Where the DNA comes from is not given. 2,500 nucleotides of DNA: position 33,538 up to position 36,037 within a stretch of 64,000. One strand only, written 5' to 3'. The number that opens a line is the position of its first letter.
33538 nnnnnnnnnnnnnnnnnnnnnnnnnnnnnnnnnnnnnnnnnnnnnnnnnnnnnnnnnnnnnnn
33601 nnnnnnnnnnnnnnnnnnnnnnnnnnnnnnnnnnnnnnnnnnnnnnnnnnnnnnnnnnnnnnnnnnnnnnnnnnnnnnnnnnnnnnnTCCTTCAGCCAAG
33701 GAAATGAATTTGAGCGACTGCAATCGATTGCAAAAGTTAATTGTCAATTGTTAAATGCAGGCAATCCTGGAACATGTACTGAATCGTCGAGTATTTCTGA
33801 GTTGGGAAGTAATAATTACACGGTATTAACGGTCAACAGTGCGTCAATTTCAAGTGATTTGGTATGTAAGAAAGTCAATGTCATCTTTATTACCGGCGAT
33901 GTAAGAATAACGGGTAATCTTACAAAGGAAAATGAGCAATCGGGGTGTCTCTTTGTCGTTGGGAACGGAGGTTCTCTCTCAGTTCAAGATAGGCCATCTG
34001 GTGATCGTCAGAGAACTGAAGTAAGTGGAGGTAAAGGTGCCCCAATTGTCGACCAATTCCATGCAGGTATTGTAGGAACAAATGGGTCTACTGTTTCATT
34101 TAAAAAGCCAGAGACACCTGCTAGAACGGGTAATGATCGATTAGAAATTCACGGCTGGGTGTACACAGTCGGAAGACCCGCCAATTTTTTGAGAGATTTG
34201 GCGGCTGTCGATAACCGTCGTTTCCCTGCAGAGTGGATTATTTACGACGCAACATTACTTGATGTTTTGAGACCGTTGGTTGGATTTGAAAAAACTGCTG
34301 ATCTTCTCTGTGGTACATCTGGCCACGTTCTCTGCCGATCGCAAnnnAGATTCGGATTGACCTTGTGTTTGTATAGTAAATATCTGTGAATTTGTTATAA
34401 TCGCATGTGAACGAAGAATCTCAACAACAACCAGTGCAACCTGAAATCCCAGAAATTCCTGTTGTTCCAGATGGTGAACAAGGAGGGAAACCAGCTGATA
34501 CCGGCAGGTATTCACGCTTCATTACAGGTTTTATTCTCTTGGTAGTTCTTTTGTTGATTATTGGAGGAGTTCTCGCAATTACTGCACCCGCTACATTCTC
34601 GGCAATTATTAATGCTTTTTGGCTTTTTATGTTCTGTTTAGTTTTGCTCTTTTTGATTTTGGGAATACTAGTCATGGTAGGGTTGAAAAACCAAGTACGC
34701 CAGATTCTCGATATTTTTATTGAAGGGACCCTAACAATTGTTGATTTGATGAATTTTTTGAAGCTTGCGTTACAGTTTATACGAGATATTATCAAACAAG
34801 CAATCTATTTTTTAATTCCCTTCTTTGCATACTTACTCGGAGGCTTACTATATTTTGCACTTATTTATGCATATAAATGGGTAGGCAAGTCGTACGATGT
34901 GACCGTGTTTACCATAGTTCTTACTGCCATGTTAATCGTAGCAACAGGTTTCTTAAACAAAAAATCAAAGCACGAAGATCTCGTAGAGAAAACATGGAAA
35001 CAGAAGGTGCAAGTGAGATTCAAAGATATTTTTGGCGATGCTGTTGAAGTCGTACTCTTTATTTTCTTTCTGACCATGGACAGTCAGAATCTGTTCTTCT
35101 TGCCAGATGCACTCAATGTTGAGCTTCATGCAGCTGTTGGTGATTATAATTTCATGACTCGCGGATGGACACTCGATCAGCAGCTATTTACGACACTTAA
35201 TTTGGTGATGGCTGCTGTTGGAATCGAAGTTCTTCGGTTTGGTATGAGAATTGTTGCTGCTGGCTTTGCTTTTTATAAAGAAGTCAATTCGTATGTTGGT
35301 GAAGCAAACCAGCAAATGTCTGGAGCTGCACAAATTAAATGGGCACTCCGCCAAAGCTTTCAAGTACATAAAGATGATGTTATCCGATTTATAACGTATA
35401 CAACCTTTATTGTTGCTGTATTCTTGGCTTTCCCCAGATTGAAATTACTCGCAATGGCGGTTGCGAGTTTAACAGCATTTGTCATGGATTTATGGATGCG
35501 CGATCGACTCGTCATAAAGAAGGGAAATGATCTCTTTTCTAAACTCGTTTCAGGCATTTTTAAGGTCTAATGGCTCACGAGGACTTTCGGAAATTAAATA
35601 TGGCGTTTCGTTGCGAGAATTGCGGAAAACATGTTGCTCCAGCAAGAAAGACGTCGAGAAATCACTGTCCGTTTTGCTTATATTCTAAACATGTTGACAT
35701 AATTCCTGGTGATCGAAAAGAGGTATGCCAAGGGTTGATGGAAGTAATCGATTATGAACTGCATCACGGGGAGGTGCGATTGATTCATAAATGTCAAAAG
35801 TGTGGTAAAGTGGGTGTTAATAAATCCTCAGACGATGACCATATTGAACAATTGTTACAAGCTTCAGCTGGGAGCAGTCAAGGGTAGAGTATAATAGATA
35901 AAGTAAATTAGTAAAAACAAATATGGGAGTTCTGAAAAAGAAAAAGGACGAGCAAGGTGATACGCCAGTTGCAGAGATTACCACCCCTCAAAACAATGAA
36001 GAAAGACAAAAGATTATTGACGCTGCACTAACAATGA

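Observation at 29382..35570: Block of large secreted or membrane proteins including a 1123-aa protein with an extremely Cys-rich N-terminal module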

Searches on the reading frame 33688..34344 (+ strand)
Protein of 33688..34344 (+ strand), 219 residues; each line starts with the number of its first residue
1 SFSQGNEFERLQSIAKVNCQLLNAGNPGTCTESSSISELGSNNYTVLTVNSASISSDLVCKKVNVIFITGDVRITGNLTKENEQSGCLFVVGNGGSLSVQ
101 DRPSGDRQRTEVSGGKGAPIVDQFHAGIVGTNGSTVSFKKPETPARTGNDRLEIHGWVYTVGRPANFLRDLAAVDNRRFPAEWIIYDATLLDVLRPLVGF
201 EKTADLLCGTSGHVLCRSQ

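Call 42: predict_structure(alignment_id=A3)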
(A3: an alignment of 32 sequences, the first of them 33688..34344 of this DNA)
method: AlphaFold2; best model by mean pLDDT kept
length: 219 residues; sequences in the alignment: 32
mean_pLDDT: 89.3   pTM: 0.85
mean pLDDT of the five models: 89.3, 89.2, 89.0, 88.8, 88.1
residues with pLDDT >= 90: 154; 70-90: 38; 50-70: 26; < 50: 1
segments of 3 or more residues with pLDDT < 50: none
pLDDT, mean of each block of 10 residues (from residue 1): 74 95 96 96 98 96 98 97 98 97 78 80 97 96 73 97 94 89 96 92 60 65
secondary structure, 60 per line:
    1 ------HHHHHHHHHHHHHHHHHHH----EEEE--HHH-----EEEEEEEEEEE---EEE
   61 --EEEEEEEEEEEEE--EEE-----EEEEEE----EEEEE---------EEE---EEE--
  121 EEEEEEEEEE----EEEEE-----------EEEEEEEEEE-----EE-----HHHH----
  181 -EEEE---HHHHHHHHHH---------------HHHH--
elements in order: H7-25 E30-33 E44-54 E58-60 E63-75 E78-80 E86-91 E96-100 E110-112 E116-118 E121-130 E135-139 E151-160 H173-176 E182-185 H189-198 H214-217
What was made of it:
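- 33688..34344 (+): C-terminal domain modelled with confidence (res 905-1123): one long alpha-helix packed on a beta-rich body, ending in the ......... loop. AF2 on 32 sequences gave pLDDT 89.3 and pTM 0.85 (call 42).
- Closest known: Beta-solenoid extracellular domains. Different: Strand lengths in the model do not look like solenoid rungs (call 42).
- The modelled strands are long (10-13 residues; call 42), unlike typical beta-solenoid rungs.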

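Call 46: fold_search(model_id=the predicted structure, library=pdb)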
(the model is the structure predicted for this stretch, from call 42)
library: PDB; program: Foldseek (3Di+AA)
matches with E <= 10: 48; with E <= 0.001: 0
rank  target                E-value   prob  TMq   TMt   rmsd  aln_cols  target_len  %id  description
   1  6mzp_A                7.4e-01  0.03  0.15  0.11  23.4       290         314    8  Zebrafish betaglycan orphan domain structure from orthorhombic crystal form (released 2019-08-21)
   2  8axg_AAA              2.5e+00  0.08  0.23  0.11  12.0       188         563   10  Crystal structure of Fusobacterium nucleatum fusolisin protease (released 2023-09-13)
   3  2n3d_MODEL_1_A        2.7e+00  0.03  0.13  0.22  12.0       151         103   10  Atomic structure of the cytoskeletal bactofilin BacA revealed by solid-state NMR (released 2015-12-16)
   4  2oi6_B                2.7e+00  0.01  0.11  0.07  15.8       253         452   10  E. coli GlmU- Complex with UDP-GlcNAc, CoA and GlcN-1-PO4 (released 2007-06-19)
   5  3hjj_A                3.0e+00  0.01  0.12  0.13  12.6       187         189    8  Crystal Structure of Maltose O-acetyltransferase from Bacillus anthracis (released 2009-06-02)
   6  7o78_A                3.1e+00  0.02  0.17  0.10  14.8       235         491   10  Structure of the PL6 family chondroitinase B from Pseudopedobacter saltans, Pedsa3807 (released 2021-07-28)
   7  6mzn                  3.3e+00  0.01  0.13  0.10  22.7       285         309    8  Zebrafish betaglycan orphan domain structure from tetragonal crystal form (released 2019-08-21)
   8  9qez_I                3.3e+00  0.01  0.11  0.11  15.6       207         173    6  Carbonic anhydrase mutant (released 2025-12-10)
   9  3srt_B                3.5e+00  0.02  0.14  0.15  14.2       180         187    9  The crystal structure of a maltose O-acetyltransferase from Clostridium difficile 630 (released 2011-08-03)
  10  6gje_A                3.9e+00  0.01  0.12  0.09  19.5       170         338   11  Structure of the Amnionless(20-357)-Cubilin(36-135) complex (released 2018-12-19)
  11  5b5h                  4.3e+00  0.02  0.17  0.17  11.9       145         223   11  Hydrophobic ice-binding site confer hyperactivity on antifreeze protein from a snow mold fungus (released 2016-09-28)
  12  8ova_BI               4.5e+00  0.02  0.10  0.11  11.6        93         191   15  CRYO-EM STRUCTURE OF TRYPANOSOMA BRUCEI PROCYCLIC FORM 80S RIBOSOME : PARENTAL STRAIN (released 2023-11-29)
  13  6jly_F                4.5e+00  0.02  0.14  0.10  12.4       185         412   14  eIF2a - eIF2B complex (released 2019-05-01)
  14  4nu2                  4.5e+00  0.01  0.13  0.13  14.1       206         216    8  Crystal structure of an ice-binding protein (FfIBP) from the Antarctic bacterium, Flavobacterium frigoris PS1 (released 2014-04-16)
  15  9lhn_A                4.8e+00  0.02  0.17  0.17  12.4       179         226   12  Crystal structure of Ice binding protein from Candidatus Cryosericum odellii SMC5 (released 2025-09-03)
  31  2vfq                  7.3e+00  0.01  0.19  0.10  15.2       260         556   10  Low Temperature Structure of P22 Tailspike Protein Fragment (109-666), Mutant V450A (released 2008-12-16)
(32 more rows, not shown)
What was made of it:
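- On Right-handed beta-helix enzymes / tailspikes / IBP-1 fold (for the C-terminal domain): Best PDB Foldseek E is 0.74 and the best beta-solenoid TM is 0.29 (call 46).
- Closest known: Beta-solenoid extracellular domains. Same: IBP-1 also combines a long helix with a beta-rich body (call 46).
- The weak structural neighbours are mostly beta-solenoid enzymes and tailspikes: PL6 lyases, P22 and CBA120 tailspikes, fusolisin (call 46).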

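Call 51: fold_search(model_id=the predicted structure, library=viral)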
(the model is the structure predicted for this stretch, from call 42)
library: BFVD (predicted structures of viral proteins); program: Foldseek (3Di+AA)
matches with E <= 10: 85; with E <= 0.001: 0
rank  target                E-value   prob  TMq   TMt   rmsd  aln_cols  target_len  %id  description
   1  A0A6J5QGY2            2.5e-01  0.04  0.13  0.12  21.0       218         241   10  Uncharacterized protein [uncultured Caudovirales phage]
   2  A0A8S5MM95            6.2e-01  0.05  0.13  0.17  14.3       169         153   13  Uncharacterized protein [Podoviridae sp. ctlpi2]
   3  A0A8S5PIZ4            9.0e-01  0.16  0.29  0.24  10.2       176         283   11  LH3 HEXON-INTERLACING CAPSID protein, CAPSID PROTEIN, BETA-HELIX (Fragment) [Podoviridae sp. ct5bO8]
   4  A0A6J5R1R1            1.6e+00  0.01  0.10  0.09  19.4       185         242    9  Uncharacterized protein [uncultured Caudovirales phage]
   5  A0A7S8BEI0            1.7e+00  0.10  0.24  0.21  10.8       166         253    9  Uncharacterized protein [Medusavirus stheno T3]
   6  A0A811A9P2            2.2e+00  0.01  0.14  0.11  15.6       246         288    9  (no name in the UniProt tables at hand)
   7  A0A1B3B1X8            2.3e+00  0.09  0.23  0.39   8.8       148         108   14  Uncharacterized protein [Gordonia phage Zirinka]
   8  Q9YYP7                2.3e+00  0.01  0.12  0.13  21.6       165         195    8  Uncharacterized protein RTL3 (Fragment) [Avian adenovirus 8 (strain ATCC A-2A)]
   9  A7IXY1                2.5e+00  0.02  0.12  0.16  14.1       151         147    6  Uncharacterized protein b806L [Paramecium bursaria Chlorella virus NY2A]
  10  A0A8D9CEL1            2.5e+00  0.01  0.12  0.10  16.0       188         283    9  Uncharacterized protein [uncultured marine phage]
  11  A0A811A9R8            2.6e+00  0.01  0.13  0.10  14.5       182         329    9  (no name in the UniProt tables at hand)
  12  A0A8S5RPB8            2.7e+00  0.03  0.19  0.20  14.2       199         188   12  Uncharacterized protein [virus sp. ctoYX9]
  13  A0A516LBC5            2.7e+00  0.03  0.19  0.20  13.6       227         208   10  (no name in the UniProt tables at hand)
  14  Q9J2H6                2.9e+00  0.04  0.17  0.24  13.2       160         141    9  ORFRU7-R [Rhesus monkey rhadinovirus H26-95]
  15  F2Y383                3.1e+00  0.04  0.23  0.15   8.6       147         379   13  (no name in the UniProt tables at hand)
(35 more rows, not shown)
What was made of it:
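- On Right-handed beta-helix enzymes / tailspikes / IBP-1 fold (for the C-terminal domain): Best BFVD E is 0.25 (call 51).
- Closest known: Beta-solenoid extracellular domains. Different: E-values are 0.7-10, probabilities <= 0.08 and TM <= 0.29 (calls 46, 51).
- All structural hits are non-significant (E >= 0.74, TM <= 0.29; calls 46, 51).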

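Call 58: find_homologous_proteins(query=A3, max_evalue=0.001)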
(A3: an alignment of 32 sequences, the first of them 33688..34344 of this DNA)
Query A3 (32 sequences): 3390 candidates shared short words with the query, none scored E <= 0.001.
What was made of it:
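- Tried and rejected: The third find_homologous_proteins search, run with the C-terminal-domain alignment, returned nothing, not even the known members (call 58).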

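Call 68: search_protein_families(library=pfam, alignment_id=A3, max_evalue=5)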
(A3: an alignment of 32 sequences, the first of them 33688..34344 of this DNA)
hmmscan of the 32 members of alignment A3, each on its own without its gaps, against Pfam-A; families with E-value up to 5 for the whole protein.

A. member 1, window:33688-34344:+ (219 aa): 0 families

B. families by the number of members that match (of 32 scanned): 19 families
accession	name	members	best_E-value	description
PF03471.22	CorC_HlyC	1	0.00095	Transporter associated domain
PF01081.25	Aldolase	1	0.0026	KDPG and KHG aldolase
PF25197.1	DPC4_N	1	0.017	Diatom pyrenoid component 4 N-terminal motif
PF23981.1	DUF7305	1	0.038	Domain of unknown function (DUF7305)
PF24111.1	DUF7386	1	0.057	Family of unknown function (DUF7386)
PF16968.11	TadZ_N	1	0.063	Pilus assembly protein TadZ N-terminal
PF25821.1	DUF7950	1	0.085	Domain of unknown function (DUF7950)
PF03548.22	LolA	1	0.093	Outer membrane lipoprotein carrier protein LolA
PF17582.7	UL20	1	0.1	Cytomegalovirus UL20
PF12951.13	PATR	1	0.11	Passenger-associated-transport-repeat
PF09376.16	NurA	1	0.12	NurA domain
PF14262.12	Cthe_2159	1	0.15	Carbohydrate-binding domain-containing protein Cthe_2159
PF01269.23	Fibrillarin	1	0.16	Fibrillarin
PF13542.12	HTH_Tnp_ISL3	1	0.18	Helix-turn-helix domain of transposase family ISL3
PF01414.25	DSL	1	0.22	Delta serrate ligand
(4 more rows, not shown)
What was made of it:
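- Closest known: Beta-solenoid extracellular domains. Different: A single DUF7305 hit at E 0.038 in 1 of 32 members is at chance level (call 68).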

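Call 97: search_solved_structures(query=A3, max_evalue=10, show_alignments=1)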
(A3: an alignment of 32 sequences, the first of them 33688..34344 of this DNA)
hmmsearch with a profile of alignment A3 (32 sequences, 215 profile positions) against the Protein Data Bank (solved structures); distinct sequences matched with E-value up to 10: 1.
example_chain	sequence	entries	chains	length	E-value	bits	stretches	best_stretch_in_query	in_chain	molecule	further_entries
4axi_A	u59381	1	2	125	0.045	16.5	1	91-169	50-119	ETHANOLAMINE CARBOXYSOME STRUCTURAL PROTEIN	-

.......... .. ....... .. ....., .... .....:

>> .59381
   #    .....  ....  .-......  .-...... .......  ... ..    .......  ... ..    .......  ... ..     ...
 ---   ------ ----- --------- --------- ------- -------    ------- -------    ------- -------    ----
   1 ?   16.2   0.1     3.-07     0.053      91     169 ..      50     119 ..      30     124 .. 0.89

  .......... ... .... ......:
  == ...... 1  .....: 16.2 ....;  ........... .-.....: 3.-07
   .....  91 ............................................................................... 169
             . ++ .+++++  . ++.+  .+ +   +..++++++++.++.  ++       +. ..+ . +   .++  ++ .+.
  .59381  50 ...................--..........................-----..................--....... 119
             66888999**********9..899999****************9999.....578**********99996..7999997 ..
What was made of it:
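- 33688..34344 (+): No PDB sequence-profile hit (call 97).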

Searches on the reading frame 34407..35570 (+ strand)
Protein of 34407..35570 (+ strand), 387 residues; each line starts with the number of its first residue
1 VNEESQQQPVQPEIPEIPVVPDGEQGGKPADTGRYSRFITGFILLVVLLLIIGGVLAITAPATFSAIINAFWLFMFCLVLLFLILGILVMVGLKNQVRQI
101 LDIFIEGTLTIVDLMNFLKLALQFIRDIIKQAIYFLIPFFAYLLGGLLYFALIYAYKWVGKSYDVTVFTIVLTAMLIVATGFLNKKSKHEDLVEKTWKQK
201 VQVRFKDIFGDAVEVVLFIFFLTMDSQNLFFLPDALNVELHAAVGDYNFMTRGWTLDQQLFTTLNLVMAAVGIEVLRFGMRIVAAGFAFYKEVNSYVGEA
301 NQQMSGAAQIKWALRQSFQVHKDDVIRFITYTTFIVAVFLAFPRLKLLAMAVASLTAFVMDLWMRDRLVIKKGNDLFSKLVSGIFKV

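Call 3: search_protein_families(library=pfam, proteins=[window:34407-35570:+], max_evalue=1)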
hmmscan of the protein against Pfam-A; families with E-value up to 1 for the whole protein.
window:34407-35570:+ (387 aa): 0 families

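Call 4: search_protein_families(library=ncbifam, proteins=[window:34407-35570:+], max_evalue=1)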
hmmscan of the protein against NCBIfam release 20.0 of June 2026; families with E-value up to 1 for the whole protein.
window:34407-35570:+ (387 aa): 0 families

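Call 23: search_protein_families(library=phrogs, proteins=[window:34407-35570:+], max_evalue=1)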
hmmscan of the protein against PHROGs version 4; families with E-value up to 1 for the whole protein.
window:34407-35570:+ (387 aa): 0 families

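Call 74: search_solved_structures(query=window:34407-35570:+, max_evalue=10)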
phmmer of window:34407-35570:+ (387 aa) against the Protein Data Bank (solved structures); distinct sequences matched with E-value up to 10: 0.

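Call 95: search_protein_families(library=padloc, proteins=[window:34407-35570:+], max_evalue=0.1)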
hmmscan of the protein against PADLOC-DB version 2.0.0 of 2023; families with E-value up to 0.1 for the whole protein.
window:34407-35570:+ (387 aa): 0 families

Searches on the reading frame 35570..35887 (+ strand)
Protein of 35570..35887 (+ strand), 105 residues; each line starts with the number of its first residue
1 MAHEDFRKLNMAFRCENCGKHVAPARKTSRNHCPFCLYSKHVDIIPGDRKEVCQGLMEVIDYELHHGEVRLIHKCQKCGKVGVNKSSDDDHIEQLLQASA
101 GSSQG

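Call 3: search_protein_families(library=pfam, proteins=[window:35570-35887:+], max_evalue=1)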
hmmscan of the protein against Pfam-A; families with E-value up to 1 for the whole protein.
window:35570-35887:+ (105 aa): 23 families
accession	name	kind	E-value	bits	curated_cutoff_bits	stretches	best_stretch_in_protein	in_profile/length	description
PF12647.12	RNHCP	-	5.8e-27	93.9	24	1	12-95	3-89/90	RNHCP domain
PF23458.2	DUF7130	-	9.2e-05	22.7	35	1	3-39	44-79/89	Domain of unknown function (DUF7130)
PF01155.25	HypA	-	0.00011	22.7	28.9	1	6-49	64-104/112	Hydrogenase/urease nickel incorporation, metallochaperone, hypA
PF03589.19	Antiterm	-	0.00017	22.1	26.7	1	53-98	9-55/87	Antitermination protein Q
PF07754.17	HVO_2753_ZBP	-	0.00066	19.9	33.2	1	6-19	33-46/46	Small zinc finger protein HVO_2753-like, Zn-binding pocket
PF06221.18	zf-C2HC5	-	0.0019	18.6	25.8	1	10-37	15-41/54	Putative zinc finger motif, C2HC5-type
PF09723.15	Zn_ribbon_8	-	0.0022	18.4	34.4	1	13-36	6-32/41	Zinc ribbon domain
PF25207.1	DUF7837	-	0.0055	17.1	27.8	0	59-81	21-43/47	Domain of unknown function (DUF7837)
PF01844.29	HNH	-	0.021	15.4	21.4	0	75-97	1-24/47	HNH endonuclease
PF01258.23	zf-dskA_traR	-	0.028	14.8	24.9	1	15-36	6-27/36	Prokaryotic dksA/traR C4-type zinc finger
PF12773.13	DZR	-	0.033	14.8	27.3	1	13-39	13-33/45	Double zinc ribbon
PF13465.12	zf-H2C2_2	-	0.037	14.8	40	0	65-80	9-22/26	Zinc-finger double domain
PF23145.1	Zf_2nd_IFT121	-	0.039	14.1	25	1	12-36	16-40/45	IFT121, second zinc finger domain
PF08209.17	Sgf11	-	0.053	13.5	26.4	1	11-26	3-18/33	Sgf11 (transcriptional regulation protein)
PF03367.19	Zn_ribbon_ZPR1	-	0.081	12.8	23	0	11-20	34-43/56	ZPR1 zinc-finger domain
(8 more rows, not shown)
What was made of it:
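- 35570..35887 (+): RNHCP zinc-ribbon protein gene, overlapping gene C by 1 nt (context, not part of the cassette). PF12647, E 5.8e-27 (call 3).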

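Call 4: search_protein_families(library=ncbifam, proteins=[window:35570-35887:+], max_evalue=1)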
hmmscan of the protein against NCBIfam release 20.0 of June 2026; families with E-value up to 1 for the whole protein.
window:35570-35887:+ (105 aa): 14 families
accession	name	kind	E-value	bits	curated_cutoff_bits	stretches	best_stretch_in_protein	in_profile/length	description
NF001607.0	PRK00398.1-4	equivalog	0.00016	21.3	89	1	12-36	9-34/53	DNA-directed RNA polymerase subunit P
NF011481.0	PRK14890.1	equivalog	0.0019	18.2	61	1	12-36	9-33/61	putative Zn-ribbon RNA-binding protein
NF001608.0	PRK00398.1-6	equivalog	0.0033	17.2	84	1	13-38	4-29/46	DNA-directed RNA polymerase subunit P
NF005370.0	PRK06911.1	equivalog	0.0038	17.2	187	1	12-51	60-98/100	30S ribosomal protein S14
NF001605.0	PRK00398.1-2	equivalog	0.0052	16.6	63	1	13-38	2-26/43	DNA-directed RNA polymerase subunit P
TIGR02605.1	CxxC_CxxC_SSSS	subfamily_domain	0.0067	16.5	31.3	1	13-36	6-32/52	FmdB family zinc ribbon protein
NF004425.0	PRK05767.1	equivalog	0.015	15.9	87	1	7-22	63-78/92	50S ribosomal protein L44e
NF011482.0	PRK14892.1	equivalog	0.084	12.8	109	0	7-28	16-37/101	putative transcription elongation factor Elf1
NF005974.0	PRK08061.1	equivalog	0.11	12.6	77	0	13-47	22-55/61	type Z 30S ribosomal protein S14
TIGR03676.1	aRF1_eRF1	equivalog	0.12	11.2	234.7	1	3-58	311-366/403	peptide chain release factor aRF-1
NF002362.0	PRK01343.1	equivalog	0.22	11.3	79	0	68-84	14-30/66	DNA gyrase inhibitor YacG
NF045767.1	RuberyRbr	equivalog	0.23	11.4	200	1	8-40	154-184/194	rubrerythrin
TIGR00319.1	desulf_FeS4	domain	0.35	10.6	36.05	0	70-81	5-16/34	desulfoferrodoxin FeS4 iron-binding domain-containing protein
NF001646.0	PRK00420.1-3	equivalog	0.47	10.7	117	0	14-46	22-52/117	hypothetical protein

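Call 95: search_protein_families(library=padloc, proteins=[window:35570-35887:+], max_evalue=0.1)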
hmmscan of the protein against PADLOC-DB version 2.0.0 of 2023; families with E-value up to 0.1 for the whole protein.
window:35570-35887:+ (105 aa): 2 families
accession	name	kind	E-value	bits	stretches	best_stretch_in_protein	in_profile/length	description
PDLC00037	DruE3|DruE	-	0.019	10.6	1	4-37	1366-1400/2055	SNF2 family N-terminal domain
PDLC01285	Cas8b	-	0.023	11.7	1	15-60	176-222/483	CAS-I-B; effector_LS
